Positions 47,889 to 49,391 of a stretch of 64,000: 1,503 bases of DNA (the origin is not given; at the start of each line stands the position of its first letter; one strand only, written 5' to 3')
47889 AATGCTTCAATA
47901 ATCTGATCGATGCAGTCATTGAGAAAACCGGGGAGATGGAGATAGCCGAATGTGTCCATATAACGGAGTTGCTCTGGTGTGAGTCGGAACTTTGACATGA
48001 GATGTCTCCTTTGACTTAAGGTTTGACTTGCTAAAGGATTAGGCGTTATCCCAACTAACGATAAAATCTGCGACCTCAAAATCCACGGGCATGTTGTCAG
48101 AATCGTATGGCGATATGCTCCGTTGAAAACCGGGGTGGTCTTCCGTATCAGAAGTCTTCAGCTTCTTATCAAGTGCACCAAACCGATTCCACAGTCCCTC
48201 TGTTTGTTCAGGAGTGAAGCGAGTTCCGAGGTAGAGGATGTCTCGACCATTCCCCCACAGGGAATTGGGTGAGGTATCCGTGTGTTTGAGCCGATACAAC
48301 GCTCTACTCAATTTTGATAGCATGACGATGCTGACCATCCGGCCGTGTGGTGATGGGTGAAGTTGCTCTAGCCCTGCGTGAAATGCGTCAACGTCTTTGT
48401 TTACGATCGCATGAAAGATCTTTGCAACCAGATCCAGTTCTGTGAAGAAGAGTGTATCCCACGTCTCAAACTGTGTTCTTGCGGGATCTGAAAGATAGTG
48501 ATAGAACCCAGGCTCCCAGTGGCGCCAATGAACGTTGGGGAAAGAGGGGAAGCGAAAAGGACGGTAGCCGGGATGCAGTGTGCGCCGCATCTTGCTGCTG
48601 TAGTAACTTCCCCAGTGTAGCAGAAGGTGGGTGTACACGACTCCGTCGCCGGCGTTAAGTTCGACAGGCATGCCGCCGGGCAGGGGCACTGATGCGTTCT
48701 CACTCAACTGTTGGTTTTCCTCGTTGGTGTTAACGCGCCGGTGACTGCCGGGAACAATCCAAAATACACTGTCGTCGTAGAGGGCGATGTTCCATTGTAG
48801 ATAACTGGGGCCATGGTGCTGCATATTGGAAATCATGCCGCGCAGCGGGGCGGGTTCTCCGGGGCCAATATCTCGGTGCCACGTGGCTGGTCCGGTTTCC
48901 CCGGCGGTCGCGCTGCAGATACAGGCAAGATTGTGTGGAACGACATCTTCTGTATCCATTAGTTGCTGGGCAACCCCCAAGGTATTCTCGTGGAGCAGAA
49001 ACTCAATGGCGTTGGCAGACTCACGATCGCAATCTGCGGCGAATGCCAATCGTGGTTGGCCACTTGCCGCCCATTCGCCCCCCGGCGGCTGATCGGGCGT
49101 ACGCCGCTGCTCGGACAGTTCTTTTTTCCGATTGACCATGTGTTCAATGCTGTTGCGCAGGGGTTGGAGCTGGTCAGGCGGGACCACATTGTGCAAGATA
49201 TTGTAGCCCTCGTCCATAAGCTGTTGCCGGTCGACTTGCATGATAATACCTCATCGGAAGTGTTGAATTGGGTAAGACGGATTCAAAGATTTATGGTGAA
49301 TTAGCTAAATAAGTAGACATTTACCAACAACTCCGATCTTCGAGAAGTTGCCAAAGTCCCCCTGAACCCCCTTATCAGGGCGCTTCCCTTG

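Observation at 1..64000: Extreme local expansion of the PhyH family: nine paralogs in 64 kb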

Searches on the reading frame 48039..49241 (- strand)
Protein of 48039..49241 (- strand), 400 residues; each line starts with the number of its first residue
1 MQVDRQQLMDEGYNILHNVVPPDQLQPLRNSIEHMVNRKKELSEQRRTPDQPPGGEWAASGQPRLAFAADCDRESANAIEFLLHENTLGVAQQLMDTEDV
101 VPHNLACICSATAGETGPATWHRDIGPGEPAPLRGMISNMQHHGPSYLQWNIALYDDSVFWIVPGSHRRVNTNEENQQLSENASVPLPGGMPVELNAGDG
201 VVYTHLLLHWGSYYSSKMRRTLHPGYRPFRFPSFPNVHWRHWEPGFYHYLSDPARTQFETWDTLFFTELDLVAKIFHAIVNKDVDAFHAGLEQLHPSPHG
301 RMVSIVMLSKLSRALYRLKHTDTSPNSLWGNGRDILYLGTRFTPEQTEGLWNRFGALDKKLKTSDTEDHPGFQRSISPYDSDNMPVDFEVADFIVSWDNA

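Call 3: search_protein_families(library=pfam, proteins=[window:48039-49241:-], max_evalue=0.01)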
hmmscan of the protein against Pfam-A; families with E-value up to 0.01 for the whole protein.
window:48039-49241:- (400 aa): 1 family
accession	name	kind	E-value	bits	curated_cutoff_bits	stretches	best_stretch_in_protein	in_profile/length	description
PF05721.19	PhyH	-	1.9e-06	28.7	22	1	11-220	4-212/213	Phytanoyl-CoA dioxygenase (PhyH)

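Call 4: find_encoding_contigs(protein=window:48039-49241:-, flank=10000, max_places=4)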
Protein window:48039-49241:- (400 aa): 2 contigs read that carry it; 1 place shown.
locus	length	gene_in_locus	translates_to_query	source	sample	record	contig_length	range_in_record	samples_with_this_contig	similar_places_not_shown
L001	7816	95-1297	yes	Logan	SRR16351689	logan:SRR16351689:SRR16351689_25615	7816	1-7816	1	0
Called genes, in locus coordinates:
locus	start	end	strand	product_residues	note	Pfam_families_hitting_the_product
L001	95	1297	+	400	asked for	PF05721:PhyH (weak)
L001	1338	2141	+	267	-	PF05721:PhyH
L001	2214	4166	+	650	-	PF20581:DUF6785, PF20580:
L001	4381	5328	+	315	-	PF00389:2-Hacid_dh, PF02826:2-Hacid_dh_C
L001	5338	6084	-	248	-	PF00106:adh_short, PF08659:KR, PF13561:adh_short_C2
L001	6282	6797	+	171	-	PF00132:Hexapep (weak), PF25084:LbH_EIF2B (weak), PF25087:GMPPB_C (faint), PF14602:Hexapep_2 (faint), PF00132:Hexapep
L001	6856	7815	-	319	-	?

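Call 16: find_homologous_proteins(query=window:48039-49241:-, max_evalue=0.001)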
Query window:48039-49241:- (400 aa): 300 proteins with E <= 0.001 among 2572 candidates; the best 120 are listed.
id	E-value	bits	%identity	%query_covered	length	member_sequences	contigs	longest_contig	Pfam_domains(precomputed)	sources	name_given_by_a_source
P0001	1.3e-282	955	100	100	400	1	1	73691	PF05721.20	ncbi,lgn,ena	-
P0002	5.6e-245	831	86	100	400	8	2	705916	PF05721.20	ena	-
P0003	6.3e-245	831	87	100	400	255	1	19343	PF05721.20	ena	-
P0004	1.9e-237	806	84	100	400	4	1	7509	PF05721.20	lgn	-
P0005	3.3e-205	700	73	100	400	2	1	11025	PF05721.20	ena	-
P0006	2.8e-202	690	73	100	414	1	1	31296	PF05721.20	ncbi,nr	ncbi:phytanoyl-CoA dioxygenase family protein [Candidatus Poribacteria bacterium]|nr:phytanoyl-CoA d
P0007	1.1e-196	672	71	100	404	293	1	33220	PF05721.20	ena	-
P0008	1.0e-195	669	71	100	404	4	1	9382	-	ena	-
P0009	1.5e-195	668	70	100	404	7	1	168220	PF05721.20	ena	-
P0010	1.8e-195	668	71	100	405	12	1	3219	-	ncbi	-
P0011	4.4e-195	667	72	99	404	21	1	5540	-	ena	-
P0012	2.0e-194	664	71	100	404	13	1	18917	-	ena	-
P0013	2.8e-193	661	71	100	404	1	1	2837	-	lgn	-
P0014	1.4e-191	655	69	100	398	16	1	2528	PF05721.20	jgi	jgi:ectoine hydroxylase-related dioxygenase (phytanoyl-CoA dioxygenase family)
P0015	4.2e-191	653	70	100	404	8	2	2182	-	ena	-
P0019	2.5e-190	651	68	100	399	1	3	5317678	-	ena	-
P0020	1.1e-189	649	70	100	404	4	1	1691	PF05721.20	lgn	-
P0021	2.5e-188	644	69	100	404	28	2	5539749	PF05721.20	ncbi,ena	-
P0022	5.3e-187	640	66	100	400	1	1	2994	PF05721.20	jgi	jgi:ectoine hydroxylase-related dioxygenase (phytanoyl-CoA dioxygenase family)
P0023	2.3e-186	638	69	99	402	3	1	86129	PF05721.20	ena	-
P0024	4.2e-185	634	67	98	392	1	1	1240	PF05721.20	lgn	-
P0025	1.8e-184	632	66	100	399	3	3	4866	PF05721.20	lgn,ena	-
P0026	1.6e-181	622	65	100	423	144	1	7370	PF05721.20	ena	-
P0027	6.0e-178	610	64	100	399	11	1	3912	PF05721.20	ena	-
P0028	1.1e-176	606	64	100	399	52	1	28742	PF05721.20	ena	-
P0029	5.5e-175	600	64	100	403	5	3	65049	PF05721.20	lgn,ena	-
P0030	9.4e-175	600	64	99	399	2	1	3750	PF05721.20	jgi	-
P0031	4.9e-173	594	62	99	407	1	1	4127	PF05721.20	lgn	-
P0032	1.4e-171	589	62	100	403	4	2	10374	PF05721.20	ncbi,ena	-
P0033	3.5e-170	585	61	99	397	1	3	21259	PF05721.20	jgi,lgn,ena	jgi:hypothetical protein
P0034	3.7e-168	578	60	99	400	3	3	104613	PF05721.20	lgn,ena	-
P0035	3.3e-167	575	63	99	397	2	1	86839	-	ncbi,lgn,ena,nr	ncbi:MAG: hypothetical protein O3B01_11850 [Planctomycetota bacterium]|nr:hypothetical protein [Plan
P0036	5.0e-165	568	59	100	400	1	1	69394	PF05721.20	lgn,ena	-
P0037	2.4e-162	559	60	100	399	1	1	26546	PF05721.20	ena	-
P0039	1.7e-156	539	58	100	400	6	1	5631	PF05721.20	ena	-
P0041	9.7e-154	530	57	100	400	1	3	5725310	PF05721.20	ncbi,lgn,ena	-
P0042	3.5e-152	525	56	100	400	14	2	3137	PF05721.20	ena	-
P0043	1.6e-151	523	57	100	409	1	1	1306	PF05721.20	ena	-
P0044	5.8e-151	521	56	99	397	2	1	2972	PF05721.20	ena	-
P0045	2.9e-150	519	55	99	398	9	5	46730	PF05721.20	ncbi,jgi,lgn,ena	-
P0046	2.0e-149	516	55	100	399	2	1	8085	PF05721.20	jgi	jgi:ectoine hydroxylase-related dioxygenase (phytanoyl-CoA dioxygenase family)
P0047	6.7e-147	508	54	100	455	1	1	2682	PF05721.20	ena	-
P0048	3.2e-142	492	52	100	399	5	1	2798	PF05721.20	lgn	-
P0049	5.3e-139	482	52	98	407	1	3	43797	PF05721.20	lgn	-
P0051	1.7e-128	447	51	99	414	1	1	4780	PF05721.20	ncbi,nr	ncbi:MAG: phytanoyl-CoA dioxygenase family protein [Candidatus Latescibacteria bacterium]|nr:phytano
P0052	2.4e-127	443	51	99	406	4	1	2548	PF05721.20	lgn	-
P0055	1.8e-113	398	47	100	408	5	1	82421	PF05721.20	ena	-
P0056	4.8e-111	390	47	100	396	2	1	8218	PF05721.20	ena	-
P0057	5.7e-111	390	47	100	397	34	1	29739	PF05721.20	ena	-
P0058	6.8e-111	389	45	100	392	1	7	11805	PF05721.20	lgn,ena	-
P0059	3.2e-110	387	47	100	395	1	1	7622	PF05721.20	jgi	jgi:hypothetical protein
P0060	4.5e-110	387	45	100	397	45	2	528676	PF05721.20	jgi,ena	jgi:hypothetical protein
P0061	3.1e-109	384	46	99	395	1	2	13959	PF05721.20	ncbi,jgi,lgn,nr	ncbi:MAG: phytanoyl-CoA dioxygenase family protein [candidate division Zixibacteria bacterium]|nr:ph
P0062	5.6e-109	383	46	99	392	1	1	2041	PF05721.20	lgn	-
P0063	1.2e-107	379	47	100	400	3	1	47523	PF05721.20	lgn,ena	-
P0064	1.6e-107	378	45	100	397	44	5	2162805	PF05721.20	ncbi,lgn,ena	-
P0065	3.8e-107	377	44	100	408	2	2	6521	PF05721.20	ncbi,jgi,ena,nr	ncbi:MAG: phytanoyl-CoA dioxygenase family protein [Candidatus Poribacteria bacterium]|nr:phytanoyl-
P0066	1.2e-106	375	45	100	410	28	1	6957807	PF05721.20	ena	-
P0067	2.7e-106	374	46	99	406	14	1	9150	PF05721.20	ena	-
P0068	4.6e-106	373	44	100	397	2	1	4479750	PF05721.20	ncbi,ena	-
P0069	6.5e-106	373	44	99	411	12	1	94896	PF05721.20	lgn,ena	-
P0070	2.8e-105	371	46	100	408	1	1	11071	PF05721.20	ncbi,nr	ncbi:MAG: phytanoyl-CoA dioxygenase family protein [Candidatus Poribacteria bacterium]|nr:phytanoyl-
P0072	2.6e-104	368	46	99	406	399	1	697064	PF05721.20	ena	-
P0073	5.6e-104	366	45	100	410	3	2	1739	PF05721.20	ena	-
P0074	6.7e-104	366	47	99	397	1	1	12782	PF05721.20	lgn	-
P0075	8.6e-104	366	45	99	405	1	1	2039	PF05721.20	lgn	-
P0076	1.0e-103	366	44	99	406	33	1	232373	PF05721.20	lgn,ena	-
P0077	1.8e-103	365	43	99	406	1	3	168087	PF05721.20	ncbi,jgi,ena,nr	ncbi:MAG: phytanoyl-CoA dioxygenase family protein [Candidatus Handelsmanbacteria bacterium]|nr:phyt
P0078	3.6e-103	364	45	100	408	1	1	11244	PF05721.20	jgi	jgi:ectoine hydroxylase-related dioxygenase (phytanoyl-CoA dioxygenase family)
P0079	1.5e-102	362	44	99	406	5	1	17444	PF05721.20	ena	-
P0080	2.1e-102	361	43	100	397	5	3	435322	PF05721.20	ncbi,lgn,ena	-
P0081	3.0e-102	361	43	100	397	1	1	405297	PF05721.20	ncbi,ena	-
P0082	5.0e-102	360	45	99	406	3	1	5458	PF05721.20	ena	-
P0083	1.4e-101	359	44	99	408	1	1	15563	PF05721.20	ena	-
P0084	1.5e-101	358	43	99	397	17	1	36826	PF05721.20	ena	-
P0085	1.9e-101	358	44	100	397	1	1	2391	PF05721.20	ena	-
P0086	4.8e-101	357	43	100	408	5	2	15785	PF05721.20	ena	-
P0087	5.2e-101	357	44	100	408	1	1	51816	PF05721.20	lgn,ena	-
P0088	1.1e-100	356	45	100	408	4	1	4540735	PF05721.20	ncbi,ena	-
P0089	3.2e-100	354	43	100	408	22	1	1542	PF05721.20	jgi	jgi:ectoine hydroxylase-related dioxygenase (phytanoyl-CoA dioxygenase family)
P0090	4.5e-100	354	44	100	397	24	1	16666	PF05721.20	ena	-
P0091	5.2e-100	353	42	99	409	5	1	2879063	PF05721.20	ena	-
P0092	6.3e-100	353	43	99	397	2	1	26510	PF05721.20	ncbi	-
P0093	8.5e-100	353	44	99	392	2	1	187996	PF05721.20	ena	-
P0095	1.3e-99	352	43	100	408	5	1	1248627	PF05721.20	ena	-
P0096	2.5e-99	351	43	99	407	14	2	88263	PF05721.20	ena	-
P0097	2.7e-99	351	42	100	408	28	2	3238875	PF05721.20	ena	-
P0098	3.7e-99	351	44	100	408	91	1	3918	PF05721.20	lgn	-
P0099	8.2e-99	349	43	99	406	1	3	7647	PF05721.20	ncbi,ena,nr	ncbi:MAG: hypothetical protein CL878_11375 [Dehalococcoidia bacterium]|nr:hypothetical protein [Deha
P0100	1.2e-98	349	43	100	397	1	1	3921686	PF05721.20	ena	-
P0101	1.7e-98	348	43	100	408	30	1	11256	PF05721.20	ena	-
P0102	1.7e-98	348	43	99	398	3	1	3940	PF05721.20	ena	-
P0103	1.9e-98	348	42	100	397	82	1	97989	PF05721.20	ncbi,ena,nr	ncbi:MAG: phytanoyl-CoA dioxygenase family protein [Gemmatimonadota bacterium]|nr:phytanoyl-CoA diox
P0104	2.2e-98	348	43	99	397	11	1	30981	PF05721.20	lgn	-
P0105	2.3e-98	348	42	100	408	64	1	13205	PF05721.20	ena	-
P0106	7.8e-98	346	43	100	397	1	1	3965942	PF05721.20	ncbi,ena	-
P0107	9.2e-98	346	43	100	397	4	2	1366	PF05721.20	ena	-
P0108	1.2e-97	346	42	100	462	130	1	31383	PF05721.20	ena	-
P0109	1.2e-97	346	43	100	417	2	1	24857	PF05721.20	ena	-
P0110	2.8e-97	344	42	99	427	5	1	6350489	PF05721.20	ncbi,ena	-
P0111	6.2e-97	343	42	100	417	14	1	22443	PF05721.20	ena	-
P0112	8.8e-97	343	42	100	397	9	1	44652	PF05721.20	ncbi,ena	-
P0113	1.0e-96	343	40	99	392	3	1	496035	PF05721.20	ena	-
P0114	1.8e-96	342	42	99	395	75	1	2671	PF05721.20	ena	-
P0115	2.9e-96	341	42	100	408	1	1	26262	PF05721.20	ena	-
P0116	3.2e-96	341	42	99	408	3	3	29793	PF05721.20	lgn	-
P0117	3.7e-96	341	42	100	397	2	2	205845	PF05721.20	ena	-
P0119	5.2e-96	340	43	100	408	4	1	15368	PF05721.20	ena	-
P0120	8.4e-96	340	42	100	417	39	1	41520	PF05721.20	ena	-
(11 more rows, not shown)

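Call 21: list_cluster_members(proteins=[window:48039-49241:-, window:39465-40727:+, window:25890-26678:-, window:17272-18891:-])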
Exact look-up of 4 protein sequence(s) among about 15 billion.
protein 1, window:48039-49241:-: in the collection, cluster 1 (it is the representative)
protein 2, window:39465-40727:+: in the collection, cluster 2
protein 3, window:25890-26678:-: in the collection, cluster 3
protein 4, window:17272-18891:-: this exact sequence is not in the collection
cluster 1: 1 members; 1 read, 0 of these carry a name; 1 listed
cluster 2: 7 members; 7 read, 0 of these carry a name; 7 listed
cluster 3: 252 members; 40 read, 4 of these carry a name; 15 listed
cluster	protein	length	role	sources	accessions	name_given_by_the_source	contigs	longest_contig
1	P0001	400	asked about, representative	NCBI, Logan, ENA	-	-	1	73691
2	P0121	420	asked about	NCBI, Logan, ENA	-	-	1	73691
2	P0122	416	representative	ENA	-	-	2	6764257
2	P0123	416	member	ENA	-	-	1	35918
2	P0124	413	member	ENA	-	-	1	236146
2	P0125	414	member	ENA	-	-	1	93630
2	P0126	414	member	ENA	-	-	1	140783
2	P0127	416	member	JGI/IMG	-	-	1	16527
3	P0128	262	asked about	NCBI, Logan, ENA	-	-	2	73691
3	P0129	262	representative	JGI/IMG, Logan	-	hypothetical protein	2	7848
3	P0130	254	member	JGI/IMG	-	hypothetical protein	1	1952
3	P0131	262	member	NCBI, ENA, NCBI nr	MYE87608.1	phytanoyl-CoA dioxygenase family protein [Candidatus Poribacteria bacterium]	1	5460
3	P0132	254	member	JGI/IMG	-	hypothetical protein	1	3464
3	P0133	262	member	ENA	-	-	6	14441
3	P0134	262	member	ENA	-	-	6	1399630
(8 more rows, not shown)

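Call 22: search_protein_families(library=ncbifam, proteins=[window:48039-49241:-], max_evalue=0.01)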
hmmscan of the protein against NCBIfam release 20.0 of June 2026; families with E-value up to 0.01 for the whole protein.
window:48039-49241:- (400 aa): 0 families

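Call 28: find_encoding_contigs(protein=P0002, flank=10000, max_places=2)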
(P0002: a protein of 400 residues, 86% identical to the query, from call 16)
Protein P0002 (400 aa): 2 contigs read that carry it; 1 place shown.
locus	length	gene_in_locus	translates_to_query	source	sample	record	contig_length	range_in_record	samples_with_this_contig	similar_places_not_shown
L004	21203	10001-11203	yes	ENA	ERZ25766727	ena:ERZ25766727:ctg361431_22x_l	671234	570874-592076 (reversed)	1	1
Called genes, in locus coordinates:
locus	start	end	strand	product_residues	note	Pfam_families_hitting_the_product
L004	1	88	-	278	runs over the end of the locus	PF04909:Amidohydro_2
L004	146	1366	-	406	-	PF05721:PhyH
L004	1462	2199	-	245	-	PF04250:DUF429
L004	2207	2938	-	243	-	PF00702:Hydrolase, PF13419:HAD_2 (weak)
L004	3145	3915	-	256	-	-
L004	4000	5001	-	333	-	PF01408:GFO_IDH_MocA, PF22725:GFO_IDH_MocA_C3, PF02894:GFO_IDH_MocA_C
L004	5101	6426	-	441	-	PF13088:BNR_2, PF02012:BNR (faint)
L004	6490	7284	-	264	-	PF05721:PhyH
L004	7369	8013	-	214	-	PF06283:ThuA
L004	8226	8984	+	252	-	PF01370:Epimerase, PF04321:RmlD_sub_bind (weak), PF05368:NmrA, PF16363:GDP_Man_Dehyd, PF02719:Polysacc_synt_2 (weak), PF13460:NAD_binding_10, PF01073:3Beta_HSD, PF07993:NAD_binding_4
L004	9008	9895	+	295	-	PF05721:PhyH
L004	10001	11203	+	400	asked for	PF05721:PhyH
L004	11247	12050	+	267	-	PF05721:PhyH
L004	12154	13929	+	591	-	PF20581:DUF6785, PF20580:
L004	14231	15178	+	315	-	PF00389:2-Hacid_dh, PF02826:2-Hacid_dh_C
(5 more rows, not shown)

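Call 29: find_encoding_contigs(protein=P0019, flank=10000, max_places=2)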
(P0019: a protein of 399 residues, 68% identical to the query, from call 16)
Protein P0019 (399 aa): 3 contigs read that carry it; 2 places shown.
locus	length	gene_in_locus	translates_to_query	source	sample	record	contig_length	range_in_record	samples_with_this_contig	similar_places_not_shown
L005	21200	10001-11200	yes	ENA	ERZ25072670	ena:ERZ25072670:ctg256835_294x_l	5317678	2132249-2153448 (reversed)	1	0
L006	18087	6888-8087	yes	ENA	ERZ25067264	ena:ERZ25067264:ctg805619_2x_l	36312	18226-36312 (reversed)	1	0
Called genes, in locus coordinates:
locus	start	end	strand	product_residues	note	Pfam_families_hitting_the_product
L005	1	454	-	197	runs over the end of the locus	PF00665:rve, PF13683:rve_3, PF13333:rve_2 (weak)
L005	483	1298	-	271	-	PF13276:HTH_21, PF00665:rve, PF13683:rve_3, PF13333:rve_2 (weak)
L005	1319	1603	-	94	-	PF01527:HTH_Tnp_1, PF13542:HTH_Tnp_ISL3, PF13518:HTH_28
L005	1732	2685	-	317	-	-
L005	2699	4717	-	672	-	PF00580:UvrD-helicase, PF13245:AAA_19, PF01443:Viral_helicase1 (faint), PF13361:UvrD_C, PF13538:UvrD_C_2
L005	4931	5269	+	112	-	PF01710:HTH_Tnp_IS630, PF13384:HTH_23 (weak), PF13518:HTH_28 (weak)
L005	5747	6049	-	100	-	-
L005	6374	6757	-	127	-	-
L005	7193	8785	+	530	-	PF00496:SBP_bac_5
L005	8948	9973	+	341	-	PF00389:2-Hacid_dh, PF02826:2-Hacid_dh_C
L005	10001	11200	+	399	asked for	-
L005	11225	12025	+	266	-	PF05721:PhyH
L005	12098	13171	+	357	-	PF12679:ABC2_membrane_2, PF12698:ABC2_membrane_3, PF10920:DUF2705 (weak)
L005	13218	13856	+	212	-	PF12040:DUF3526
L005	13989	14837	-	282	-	PF05721:PhyH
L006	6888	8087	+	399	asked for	-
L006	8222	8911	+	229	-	PF05721:PhyH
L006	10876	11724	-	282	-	PF05721:PhyH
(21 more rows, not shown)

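Call 30: find_related_loci(query=A1, collection=genome_contigs, flank=10000)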
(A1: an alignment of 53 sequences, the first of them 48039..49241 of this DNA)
Query A1 (400 aa) in genome_contigs; peptide patterns used: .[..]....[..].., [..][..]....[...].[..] (x = any residue, [..] = any of these).
596 stretches matched a pattern (row limit reached: there are more); 589 encode a relative of the query (tblastn E <= 1e-3); the best 80 are kept; 80 distinct loci.
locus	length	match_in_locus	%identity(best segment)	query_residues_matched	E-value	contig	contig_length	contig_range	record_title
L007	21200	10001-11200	87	1-400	0e+0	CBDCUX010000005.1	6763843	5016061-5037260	MAG: Candidatus Poribacteria bacterium isolate e6ba5316-27cc-4a72-bad8-a94c688688a0 genome assembly, contig: contig_5, w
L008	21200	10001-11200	87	1-400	0e+0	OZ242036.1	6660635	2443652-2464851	MAG: Candidatus Poribacteria bacterium isolate 54b3e0b4-8990-4cd1-959a-c9693763f33b genome assembly, chromosome: 1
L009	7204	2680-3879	87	1-400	0e+0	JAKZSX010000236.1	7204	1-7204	MAG: Candidatus Poribacteria bacterium isolate Langseth_MAG_00044 Langseth_MAG_00044_000000000236, whole genome shotgun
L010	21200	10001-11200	87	1-400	0e+0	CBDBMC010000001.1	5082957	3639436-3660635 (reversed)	MAG: Candidatus Poribacteria bacterium isolate ca8204a3-33b7-44e1-a19a-5b07964ae9a8 genome assembly, contig: contig_1, w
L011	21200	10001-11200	86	1-400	0e+0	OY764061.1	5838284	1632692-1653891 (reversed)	MAG: Candidatus Poribacteria bacterium isolate 89293177-375a-4259-af6b-6508537173d0 genome assembly, chromosome: 1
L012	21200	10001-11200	86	1-400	0e+0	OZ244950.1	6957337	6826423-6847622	MAG: Candidatus Poribacteria bacterium isolate 1741874c-865a-47cd-958f-7fa2b3d0eca7 genome assembly, chromosome: 1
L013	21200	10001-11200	86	1-400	0e+0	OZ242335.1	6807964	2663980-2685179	MAG: Candidatus Poribacteria bacterium isolate 0e18bbbf-3c5b-4f4e-9be4-718f64127597 genome assembly, chromosome: 1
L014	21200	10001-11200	86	1-400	0e+0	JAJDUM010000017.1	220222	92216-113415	MAG: Candidatus Poribacteria bacterium isolate jk18x1bzbins.78 k141_1483642, whole genome shotgun sequence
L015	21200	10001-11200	85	1-400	0e+0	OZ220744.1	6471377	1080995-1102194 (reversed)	MAG: Candidatus Poribacteria bacterium isolate 67f587a8-c379-43ee-8694-439c00dbce40 genome assembly, chromosome: 1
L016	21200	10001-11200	86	1-400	0e+0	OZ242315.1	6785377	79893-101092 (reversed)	MAG: Candidatus Poribacteria bacterium isolate 55818b94-eea9-47de-9476-a843df335cd7 genome assembly, chromosome: 1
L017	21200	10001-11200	86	1-400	0e+0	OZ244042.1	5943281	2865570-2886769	MAG: Candidatus Poribacteria bacterium isolate 82c2f847-b3a6-4516-8f18-366283cf6473 genome assembly, chromosome: 1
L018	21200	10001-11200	85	1-400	0e+0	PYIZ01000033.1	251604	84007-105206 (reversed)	MAG: Candidatus Poribacteria bacterium isolate PCPOR2b Ga0206366_133, whole genome shotgun sequence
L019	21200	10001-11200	85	1-400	0e+0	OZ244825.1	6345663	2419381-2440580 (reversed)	MAG: Candidatus Poribacteria bacterium isolate 9ee73198-b11f-455e-92bc-43fc746e3fb5 genome assembly, chromosome: 1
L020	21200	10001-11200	85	1-400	0e+0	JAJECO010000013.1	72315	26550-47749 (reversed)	MAG: Candidatus Poribacteria bacterium isolate jk18xAbins.25 k141_500047, whole genome shotgun sequence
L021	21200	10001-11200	84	1-400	0e+0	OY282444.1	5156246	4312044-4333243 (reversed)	MAG: uncultured Poribacteria bacterium genome assembly, chromosome: 1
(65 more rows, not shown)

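Call 31: predict_structure(alignment_id=A1)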
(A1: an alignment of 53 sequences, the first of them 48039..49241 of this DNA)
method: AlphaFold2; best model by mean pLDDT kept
length: 400 residues; sequences in the alignment: 53
mean_pLDDT: 94.5   pTM: 0.92
mean pLDDT of the five models: 94.5, 94.4, 94.5, 94.3, 94.1
residues with pLDDT >= 90: 355; 70-90: 42; 50-70: 3; < 50: 0
segments of 3 or more residues with pLDDT < 50: none
pLDDT, mean of each block of 10 residues (from residue 1): 96 98 98 97 95 91 93 97 97 96 94 80 94 97 97 94 97 95 92 96 96 78 96 93 95 97 97 99 98 97 98 97 91 96 98 97 88 88 95 90
secondary structure, 60 per line:
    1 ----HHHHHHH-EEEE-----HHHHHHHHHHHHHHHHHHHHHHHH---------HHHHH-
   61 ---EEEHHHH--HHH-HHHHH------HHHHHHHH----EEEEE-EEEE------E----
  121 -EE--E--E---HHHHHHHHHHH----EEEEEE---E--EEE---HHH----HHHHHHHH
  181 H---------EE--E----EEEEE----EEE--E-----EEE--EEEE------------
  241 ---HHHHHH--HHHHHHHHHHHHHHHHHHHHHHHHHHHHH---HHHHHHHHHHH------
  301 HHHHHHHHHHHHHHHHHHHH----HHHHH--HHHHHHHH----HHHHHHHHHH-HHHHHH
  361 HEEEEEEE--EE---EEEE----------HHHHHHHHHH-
elements in order: H5-11 E13-16 H22-45 H55-59 E64-66 H67-70 H77-81 H88-95 E100-104 E106-109 H133-143 E148-153 E160-162 H173-181 E200-204 E209-211 E220-222 E225-228 H244-249 H252-280 H284-294 H301-320 H325-329 H332-339 H344-353 H355-361 E362-368 E376-379 H390-399
